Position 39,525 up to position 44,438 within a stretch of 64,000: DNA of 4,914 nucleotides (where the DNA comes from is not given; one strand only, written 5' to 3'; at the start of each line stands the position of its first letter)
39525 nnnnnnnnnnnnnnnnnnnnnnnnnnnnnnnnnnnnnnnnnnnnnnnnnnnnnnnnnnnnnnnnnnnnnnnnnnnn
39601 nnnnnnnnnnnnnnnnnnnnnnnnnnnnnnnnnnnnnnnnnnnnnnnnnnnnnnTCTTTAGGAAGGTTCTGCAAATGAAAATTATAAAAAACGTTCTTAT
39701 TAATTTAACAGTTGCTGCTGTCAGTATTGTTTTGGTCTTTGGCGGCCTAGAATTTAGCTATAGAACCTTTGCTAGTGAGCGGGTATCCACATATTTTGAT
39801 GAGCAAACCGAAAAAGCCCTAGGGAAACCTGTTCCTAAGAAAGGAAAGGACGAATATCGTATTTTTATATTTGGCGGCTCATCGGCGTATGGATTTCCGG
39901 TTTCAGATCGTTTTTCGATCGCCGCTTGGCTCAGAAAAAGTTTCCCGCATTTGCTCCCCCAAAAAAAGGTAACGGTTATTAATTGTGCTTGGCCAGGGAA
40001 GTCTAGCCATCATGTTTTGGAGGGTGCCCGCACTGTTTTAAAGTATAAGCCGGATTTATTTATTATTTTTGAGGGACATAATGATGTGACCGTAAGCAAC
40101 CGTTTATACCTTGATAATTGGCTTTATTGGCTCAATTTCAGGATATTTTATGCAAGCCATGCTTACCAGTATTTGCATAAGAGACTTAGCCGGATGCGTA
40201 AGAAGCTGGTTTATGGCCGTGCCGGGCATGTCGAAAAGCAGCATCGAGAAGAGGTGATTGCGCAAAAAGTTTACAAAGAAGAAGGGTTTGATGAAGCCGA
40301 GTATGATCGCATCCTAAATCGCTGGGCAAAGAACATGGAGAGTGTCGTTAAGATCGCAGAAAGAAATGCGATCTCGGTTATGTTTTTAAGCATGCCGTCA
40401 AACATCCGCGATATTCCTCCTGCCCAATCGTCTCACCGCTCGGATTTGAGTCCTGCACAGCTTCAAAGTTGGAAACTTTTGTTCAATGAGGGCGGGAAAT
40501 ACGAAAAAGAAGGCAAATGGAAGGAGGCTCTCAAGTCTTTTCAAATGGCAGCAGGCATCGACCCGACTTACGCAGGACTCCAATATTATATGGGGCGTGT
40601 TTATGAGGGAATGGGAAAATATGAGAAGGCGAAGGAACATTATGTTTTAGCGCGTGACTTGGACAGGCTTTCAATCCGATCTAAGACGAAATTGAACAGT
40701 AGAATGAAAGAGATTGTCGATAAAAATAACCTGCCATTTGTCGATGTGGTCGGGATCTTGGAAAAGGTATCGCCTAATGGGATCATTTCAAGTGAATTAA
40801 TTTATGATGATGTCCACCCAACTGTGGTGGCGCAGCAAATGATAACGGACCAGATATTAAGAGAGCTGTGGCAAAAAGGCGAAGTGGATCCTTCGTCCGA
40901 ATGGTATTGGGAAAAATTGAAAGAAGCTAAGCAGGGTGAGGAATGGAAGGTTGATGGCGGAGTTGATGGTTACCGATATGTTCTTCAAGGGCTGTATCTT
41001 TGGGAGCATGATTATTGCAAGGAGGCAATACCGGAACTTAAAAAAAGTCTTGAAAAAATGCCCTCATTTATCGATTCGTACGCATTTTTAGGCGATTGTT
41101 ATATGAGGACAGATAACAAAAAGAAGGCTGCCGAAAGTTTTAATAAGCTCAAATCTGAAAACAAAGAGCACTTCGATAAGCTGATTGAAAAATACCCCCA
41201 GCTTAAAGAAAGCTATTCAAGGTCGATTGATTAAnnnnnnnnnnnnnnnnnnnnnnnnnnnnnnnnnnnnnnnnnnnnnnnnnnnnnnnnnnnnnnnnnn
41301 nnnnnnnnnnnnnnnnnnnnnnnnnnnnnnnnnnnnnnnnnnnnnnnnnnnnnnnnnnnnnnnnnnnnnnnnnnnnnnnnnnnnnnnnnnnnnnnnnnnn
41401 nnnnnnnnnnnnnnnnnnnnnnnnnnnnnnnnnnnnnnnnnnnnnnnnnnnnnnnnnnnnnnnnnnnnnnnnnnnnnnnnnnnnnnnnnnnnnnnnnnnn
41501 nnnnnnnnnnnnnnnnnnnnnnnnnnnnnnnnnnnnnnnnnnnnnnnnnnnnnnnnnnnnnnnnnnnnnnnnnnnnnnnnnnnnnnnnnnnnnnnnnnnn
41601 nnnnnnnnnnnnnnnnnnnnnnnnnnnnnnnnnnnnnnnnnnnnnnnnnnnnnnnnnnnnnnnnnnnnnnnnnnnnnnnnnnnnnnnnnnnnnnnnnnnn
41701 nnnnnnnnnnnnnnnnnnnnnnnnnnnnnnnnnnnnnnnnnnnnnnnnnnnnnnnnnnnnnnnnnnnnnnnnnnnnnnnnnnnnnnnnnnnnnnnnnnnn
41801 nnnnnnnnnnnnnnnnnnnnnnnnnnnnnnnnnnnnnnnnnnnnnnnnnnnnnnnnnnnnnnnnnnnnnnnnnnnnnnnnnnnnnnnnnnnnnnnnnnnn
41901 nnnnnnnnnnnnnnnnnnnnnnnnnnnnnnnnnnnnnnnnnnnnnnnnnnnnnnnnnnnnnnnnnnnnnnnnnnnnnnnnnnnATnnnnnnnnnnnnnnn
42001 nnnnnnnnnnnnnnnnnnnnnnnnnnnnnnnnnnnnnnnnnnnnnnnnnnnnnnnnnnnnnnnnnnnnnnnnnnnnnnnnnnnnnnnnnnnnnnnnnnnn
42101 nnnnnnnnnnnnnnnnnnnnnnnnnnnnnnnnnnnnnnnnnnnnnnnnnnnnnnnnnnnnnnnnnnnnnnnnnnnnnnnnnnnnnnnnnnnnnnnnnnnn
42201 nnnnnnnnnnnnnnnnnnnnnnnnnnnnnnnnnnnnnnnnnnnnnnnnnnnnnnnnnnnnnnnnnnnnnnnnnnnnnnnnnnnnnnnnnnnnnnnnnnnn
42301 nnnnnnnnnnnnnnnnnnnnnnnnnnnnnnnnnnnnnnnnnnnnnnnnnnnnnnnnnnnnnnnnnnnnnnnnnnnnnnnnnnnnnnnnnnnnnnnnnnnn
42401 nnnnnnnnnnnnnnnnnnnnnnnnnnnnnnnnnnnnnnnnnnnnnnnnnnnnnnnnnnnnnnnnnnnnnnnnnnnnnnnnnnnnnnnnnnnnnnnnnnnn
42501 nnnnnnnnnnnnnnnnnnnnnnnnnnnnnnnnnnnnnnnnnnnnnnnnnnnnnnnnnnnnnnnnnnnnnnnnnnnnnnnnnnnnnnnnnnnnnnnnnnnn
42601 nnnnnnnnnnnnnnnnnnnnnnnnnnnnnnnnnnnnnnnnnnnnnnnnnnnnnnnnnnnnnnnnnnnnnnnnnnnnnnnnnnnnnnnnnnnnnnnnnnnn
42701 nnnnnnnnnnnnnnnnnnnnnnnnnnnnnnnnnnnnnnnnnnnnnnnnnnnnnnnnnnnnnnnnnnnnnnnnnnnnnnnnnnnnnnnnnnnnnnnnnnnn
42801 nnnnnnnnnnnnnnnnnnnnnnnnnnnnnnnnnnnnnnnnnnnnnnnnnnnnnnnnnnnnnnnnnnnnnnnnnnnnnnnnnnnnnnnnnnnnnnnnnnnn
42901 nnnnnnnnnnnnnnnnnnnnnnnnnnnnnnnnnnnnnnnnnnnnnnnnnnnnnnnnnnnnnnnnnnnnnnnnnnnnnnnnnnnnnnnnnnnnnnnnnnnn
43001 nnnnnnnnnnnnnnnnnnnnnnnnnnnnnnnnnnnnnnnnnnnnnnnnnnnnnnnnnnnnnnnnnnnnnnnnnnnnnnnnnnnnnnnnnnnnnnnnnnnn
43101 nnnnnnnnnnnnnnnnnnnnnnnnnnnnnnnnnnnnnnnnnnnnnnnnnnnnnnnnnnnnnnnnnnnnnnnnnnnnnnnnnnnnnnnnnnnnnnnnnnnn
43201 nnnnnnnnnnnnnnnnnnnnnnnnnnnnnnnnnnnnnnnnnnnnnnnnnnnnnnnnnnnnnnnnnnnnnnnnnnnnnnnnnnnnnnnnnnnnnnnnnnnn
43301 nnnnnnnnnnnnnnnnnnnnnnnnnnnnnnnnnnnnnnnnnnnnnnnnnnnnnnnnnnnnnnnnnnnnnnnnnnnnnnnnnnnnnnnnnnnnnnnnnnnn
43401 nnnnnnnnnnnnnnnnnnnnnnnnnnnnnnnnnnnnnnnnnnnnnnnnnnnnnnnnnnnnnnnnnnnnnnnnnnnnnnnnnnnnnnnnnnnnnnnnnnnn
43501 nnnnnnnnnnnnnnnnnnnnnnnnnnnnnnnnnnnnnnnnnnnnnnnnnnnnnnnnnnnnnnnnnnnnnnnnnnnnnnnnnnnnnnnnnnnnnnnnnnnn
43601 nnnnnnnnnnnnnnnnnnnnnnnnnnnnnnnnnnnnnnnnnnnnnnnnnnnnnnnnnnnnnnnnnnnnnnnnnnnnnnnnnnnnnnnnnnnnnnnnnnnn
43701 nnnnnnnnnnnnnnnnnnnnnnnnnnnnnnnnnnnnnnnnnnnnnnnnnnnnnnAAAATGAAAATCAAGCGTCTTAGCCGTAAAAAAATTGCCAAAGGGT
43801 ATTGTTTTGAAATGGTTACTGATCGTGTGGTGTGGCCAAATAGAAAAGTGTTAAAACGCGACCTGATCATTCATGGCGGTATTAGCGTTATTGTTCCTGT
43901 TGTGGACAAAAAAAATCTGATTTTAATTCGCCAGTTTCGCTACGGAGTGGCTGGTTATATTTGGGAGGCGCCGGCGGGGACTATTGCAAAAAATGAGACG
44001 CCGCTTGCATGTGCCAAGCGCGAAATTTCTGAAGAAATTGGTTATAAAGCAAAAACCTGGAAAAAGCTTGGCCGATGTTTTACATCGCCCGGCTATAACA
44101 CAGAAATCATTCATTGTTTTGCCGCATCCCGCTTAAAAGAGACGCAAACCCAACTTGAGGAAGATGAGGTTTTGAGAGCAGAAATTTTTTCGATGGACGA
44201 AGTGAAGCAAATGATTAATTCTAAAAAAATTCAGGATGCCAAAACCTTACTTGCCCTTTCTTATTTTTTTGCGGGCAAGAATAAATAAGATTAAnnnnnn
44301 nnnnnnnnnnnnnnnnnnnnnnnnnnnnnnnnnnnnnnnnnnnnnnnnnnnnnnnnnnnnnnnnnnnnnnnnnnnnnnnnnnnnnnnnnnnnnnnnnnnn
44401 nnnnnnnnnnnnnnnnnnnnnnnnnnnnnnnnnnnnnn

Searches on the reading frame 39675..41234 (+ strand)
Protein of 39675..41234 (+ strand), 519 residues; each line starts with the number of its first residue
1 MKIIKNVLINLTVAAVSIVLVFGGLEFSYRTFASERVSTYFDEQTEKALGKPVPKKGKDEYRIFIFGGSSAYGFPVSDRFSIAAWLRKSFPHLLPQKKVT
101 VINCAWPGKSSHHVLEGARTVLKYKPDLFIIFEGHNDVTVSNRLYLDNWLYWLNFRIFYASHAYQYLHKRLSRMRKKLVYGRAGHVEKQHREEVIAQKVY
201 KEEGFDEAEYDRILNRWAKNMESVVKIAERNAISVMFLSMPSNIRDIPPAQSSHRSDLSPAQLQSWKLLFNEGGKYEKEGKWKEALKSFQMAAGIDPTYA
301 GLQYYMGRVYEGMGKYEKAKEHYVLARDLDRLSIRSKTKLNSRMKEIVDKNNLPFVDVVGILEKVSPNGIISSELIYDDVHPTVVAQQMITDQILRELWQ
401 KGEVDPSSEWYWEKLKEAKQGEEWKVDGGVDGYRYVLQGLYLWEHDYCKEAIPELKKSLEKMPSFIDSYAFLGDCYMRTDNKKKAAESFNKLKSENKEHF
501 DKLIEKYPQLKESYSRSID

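Call 47: search_protein_families(library=pfam, proteins=[window:39675-41234:+], max_evalue=0.001)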
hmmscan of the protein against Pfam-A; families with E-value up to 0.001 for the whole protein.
window:39675-41234:+ (519 aa): 11 families
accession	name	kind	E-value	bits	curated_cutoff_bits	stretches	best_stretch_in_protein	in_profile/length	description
PF07719.23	TPR_2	-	2e-13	49.8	27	0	302-330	3-31/34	Tetratricopeptide repeat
PF13472.12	Lipase_GDSL_2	-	1.1e-11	46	32.9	1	66-142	2-79/178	GDSL-like Lipase/Acylhydrolase family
PF14559.12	TPR_19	-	3.1e-11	43.9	25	1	278-321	3-46/68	Tetratricopeptide repeat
PF00515.34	TPR_1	-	1.9e-10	40.5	27.8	0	267-299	2-34/34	Tetratricopeptide repeat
PF13414.12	TPR_11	-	1.8e-07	31.2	26.8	1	278-314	6-42/42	TPR repeat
PF13174.12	TPR_6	-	2e-07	31.6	26.3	0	303-323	3-23/33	Tetratricopeptide repeat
PF00657.28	Lipase_GDSL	-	7e-06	26.8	23.6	0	63-142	1-93/208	GDSL-like Lipase/Acylhydrolase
PF13181.12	TPR_8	-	7.8e-06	26.1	25.7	0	467-496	2-31/34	Tetratricopeptide repeat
PF13176.12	TPR_7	-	6.1e-05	23.3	27.9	0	276-294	9-27/36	Tetratricopeptide repeat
PF13424.12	TPR_12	-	0.00024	21.7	30.1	0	276-330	13-75/77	Tetratricopeptide repeat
PF13431.12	TPR_17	-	0.00033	21.1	24.4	0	295-320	8-33/34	Tetratricopeptide repeat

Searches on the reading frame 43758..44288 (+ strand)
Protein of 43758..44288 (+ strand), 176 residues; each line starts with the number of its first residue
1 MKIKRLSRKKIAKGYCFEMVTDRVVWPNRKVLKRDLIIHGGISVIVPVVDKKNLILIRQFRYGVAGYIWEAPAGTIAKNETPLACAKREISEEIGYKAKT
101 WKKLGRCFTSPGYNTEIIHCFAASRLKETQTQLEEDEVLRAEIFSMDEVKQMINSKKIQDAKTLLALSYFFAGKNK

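Call 47: search_protein_families(library=pfam, proteins=[window:43758-44288:+], max_evalue=0.001)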
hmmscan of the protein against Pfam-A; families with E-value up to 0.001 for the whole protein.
window:43758-44288:+ (176 aa): 1 family
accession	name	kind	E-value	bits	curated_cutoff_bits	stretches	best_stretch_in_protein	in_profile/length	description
PF00293.34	NUDIX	-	3.7e-19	69.5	21.1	1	42-155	4-122/134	NUDIX domain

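Call 53: search_solved_structures(query=window:43758-44288:+, max_evalue=0.001)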
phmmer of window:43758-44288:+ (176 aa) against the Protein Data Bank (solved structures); distinct sequences matched with E-value up to 0.001: 35.
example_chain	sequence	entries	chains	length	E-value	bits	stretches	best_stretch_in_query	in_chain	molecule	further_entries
8zr8_A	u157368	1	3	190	4e-26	95.1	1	4-170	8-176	Methanol dehydrogenase activator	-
8wv3_A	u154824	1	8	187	1.7e-25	93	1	4-170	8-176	ADP-ribose pyrophosphatase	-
9jax_E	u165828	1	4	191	1.9e-25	92.9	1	4-170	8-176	ADP-ribose pyrophosphatase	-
5c7q_A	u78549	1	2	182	7.5e-24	87.7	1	3-166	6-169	NudF protein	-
5c7t_A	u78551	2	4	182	2e-23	86.4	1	3-166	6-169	NudF protein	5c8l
2yvm_A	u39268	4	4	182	1.2e-18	70.8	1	42-169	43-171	MutT/nudix family protein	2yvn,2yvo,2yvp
1mk1_A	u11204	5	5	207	7.3e-17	65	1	6-130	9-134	ADPR pyrophosphatase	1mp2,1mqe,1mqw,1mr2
5i8u_G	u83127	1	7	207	9e-17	64.7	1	6-129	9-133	ADP-ribose pyrophosphatase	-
3o6z_A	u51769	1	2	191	6.7e-14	55.3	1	33-170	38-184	GDP-mannose pyrophosphatase nudK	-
3o52_A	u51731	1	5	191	1.2e-13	54.5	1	33-170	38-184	GDP-mannose pyrophosphatase nudK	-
1viu_A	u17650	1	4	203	1.5e-13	54.2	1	33-170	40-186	ADP-ribose pyrophosphatase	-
2w4e_A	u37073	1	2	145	3.4e-13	53.1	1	44-167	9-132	MUTT/NUDIX FAMILY PROTEIN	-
3o61_A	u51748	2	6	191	8.4e-13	51.8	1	33-170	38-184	GDP-mannose pyrophosphatase nudK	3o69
1v8i_A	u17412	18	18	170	1.2e-12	51.3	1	43-159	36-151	ADP-ribose pyrophosphatase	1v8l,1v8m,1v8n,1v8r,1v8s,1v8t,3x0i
1v8v_A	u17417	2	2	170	3.1e-12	49.9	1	43-159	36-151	ADP-ribose pyrophosphatase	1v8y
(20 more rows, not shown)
